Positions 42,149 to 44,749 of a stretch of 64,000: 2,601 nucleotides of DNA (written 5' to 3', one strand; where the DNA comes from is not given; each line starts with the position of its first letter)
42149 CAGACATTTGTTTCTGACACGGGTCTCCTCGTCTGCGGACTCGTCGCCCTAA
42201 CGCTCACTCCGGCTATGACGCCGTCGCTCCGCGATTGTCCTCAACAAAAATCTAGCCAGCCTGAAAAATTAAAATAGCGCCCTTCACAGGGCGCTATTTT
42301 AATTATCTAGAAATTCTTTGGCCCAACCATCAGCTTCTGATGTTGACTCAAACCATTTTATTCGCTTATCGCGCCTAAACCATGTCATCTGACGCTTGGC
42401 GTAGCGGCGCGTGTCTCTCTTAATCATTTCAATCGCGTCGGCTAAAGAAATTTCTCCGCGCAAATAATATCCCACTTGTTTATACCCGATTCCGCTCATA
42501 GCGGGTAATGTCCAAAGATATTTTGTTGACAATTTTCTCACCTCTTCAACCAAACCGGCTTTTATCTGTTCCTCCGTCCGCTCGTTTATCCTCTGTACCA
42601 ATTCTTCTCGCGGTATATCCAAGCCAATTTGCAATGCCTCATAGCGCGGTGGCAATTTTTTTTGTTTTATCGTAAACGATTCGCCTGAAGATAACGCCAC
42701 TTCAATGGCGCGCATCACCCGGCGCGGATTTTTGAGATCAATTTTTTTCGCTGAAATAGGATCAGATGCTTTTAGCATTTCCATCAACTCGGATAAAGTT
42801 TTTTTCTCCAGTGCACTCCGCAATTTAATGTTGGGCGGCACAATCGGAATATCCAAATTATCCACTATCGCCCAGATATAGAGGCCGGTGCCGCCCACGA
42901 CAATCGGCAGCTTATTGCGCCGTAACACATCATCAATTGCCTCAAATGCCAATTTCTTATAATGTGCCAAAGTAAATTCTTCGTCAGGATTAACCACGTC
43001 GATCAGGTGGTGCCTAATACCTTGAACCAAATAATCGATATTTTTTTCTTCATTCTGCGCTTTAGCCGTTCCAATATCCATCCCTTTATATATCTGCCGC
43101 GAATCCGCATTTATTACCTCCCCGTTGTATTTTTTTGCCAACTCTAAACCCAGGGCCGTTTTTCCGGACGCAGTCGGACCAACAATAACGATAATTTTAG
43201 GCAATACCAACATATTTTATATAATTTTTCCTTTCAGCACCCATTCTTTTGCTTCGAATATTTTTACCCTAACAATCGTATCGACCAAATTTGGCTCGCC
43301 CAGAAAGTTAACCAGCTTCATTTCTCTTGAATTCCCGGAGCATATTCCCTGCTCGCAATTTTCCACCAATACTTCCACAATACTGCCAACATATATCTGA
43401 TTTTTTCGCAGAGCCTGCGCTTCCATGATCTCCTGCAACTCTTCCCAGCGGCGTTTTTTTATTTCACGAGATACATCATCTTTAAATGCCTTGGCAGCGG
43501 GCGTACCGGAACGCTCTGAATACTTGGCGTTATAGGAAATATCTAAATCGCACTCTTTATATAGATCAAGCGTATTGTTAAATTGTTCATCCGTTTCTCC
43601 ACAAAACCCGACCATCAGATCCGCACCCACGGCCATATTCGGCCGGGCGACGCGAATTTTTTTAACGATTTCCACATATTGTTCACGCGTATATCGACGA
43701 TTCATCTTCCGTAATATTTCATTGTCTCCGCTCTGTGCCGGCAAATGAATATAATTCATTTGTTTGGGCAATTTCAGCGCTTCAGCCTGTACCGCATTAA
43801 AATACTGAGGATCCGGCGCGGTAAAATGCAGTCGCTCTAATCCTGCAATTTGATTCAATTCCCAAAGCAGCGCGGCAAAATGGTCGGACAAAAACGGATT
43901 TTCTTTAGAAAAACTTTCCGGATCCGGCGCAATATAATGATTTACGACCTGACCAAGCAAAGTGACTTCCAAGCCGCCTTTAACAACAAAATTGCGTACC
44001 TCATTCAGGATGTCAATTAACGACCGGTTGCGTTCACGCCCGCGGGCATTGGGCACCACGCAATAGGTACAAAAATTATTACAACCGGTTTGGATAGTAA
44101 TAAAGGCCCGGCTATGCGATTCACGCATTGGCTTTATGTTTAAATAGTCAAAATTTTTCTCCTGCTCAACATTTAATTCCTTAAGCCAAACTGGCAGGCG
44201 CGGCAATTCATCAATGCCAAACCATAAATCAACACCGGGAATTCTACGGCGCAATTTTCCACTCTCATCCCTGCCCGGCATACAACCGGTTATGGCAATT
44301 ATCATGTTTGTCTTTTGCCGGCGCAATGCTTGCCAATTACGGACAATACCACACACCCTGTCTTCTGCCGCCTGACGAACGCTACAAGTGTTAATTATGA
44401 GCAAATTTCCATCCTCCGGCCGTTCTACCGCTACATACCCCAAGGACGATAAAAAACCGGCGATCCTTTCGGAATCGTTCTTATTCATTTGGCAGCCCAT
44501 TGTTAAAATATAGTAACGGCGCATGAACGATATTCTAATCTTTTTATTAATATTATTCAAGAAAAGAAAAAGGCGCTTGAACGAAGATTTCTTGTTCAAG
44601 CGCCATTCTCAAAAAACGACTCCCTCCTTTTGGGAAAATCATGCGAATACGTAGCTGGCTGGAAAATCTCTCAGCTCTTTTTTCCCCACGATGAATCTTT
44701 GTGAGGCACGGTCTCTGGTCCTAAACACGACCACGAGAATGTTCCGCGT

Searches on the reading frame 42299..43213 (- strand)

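Call 43: search_protein_families(library=pfam, proteins=[window:42299-43213:-], max_evalue=0.00001)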
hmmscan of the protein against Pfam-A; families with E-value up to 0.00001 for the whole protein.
window:42299-43213:- (304 aa): 2 families
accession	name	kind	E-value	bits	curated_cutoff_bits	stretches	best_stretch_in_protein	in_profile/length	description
PF01715.23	IPPT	-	6.2e-80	268.8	23.6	1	40-282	1-243/243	IPP transferase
PF13238.12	AAA_18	-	7.7e-07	30.1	29.4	0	8-60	1-52/128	AAA domain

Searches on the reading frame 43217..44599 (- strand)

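Call 43: search_protein_families(library=pfam, proteins=[window:43217-44599:-], max_evalue=0.00001)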
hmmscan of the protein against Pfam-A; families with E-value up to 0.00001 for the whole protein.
window:43217-44599:- (460 aa): 3 families
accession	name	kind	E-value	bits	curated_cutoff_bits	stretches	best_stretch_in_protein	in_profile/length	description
PF00919.26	UPF0004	-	1.8e-24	86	27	1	28-128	1-98/98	Uncharacterized protein family UPF0004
PF04055.27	Radical_SAM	-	2.7e-24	86.6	29.5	1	167-346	1-165/166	Radical SAM superfamily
PF01938.26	TRAM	-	6.1e-07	29.7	21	1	403-460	3-61/61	TRAM domain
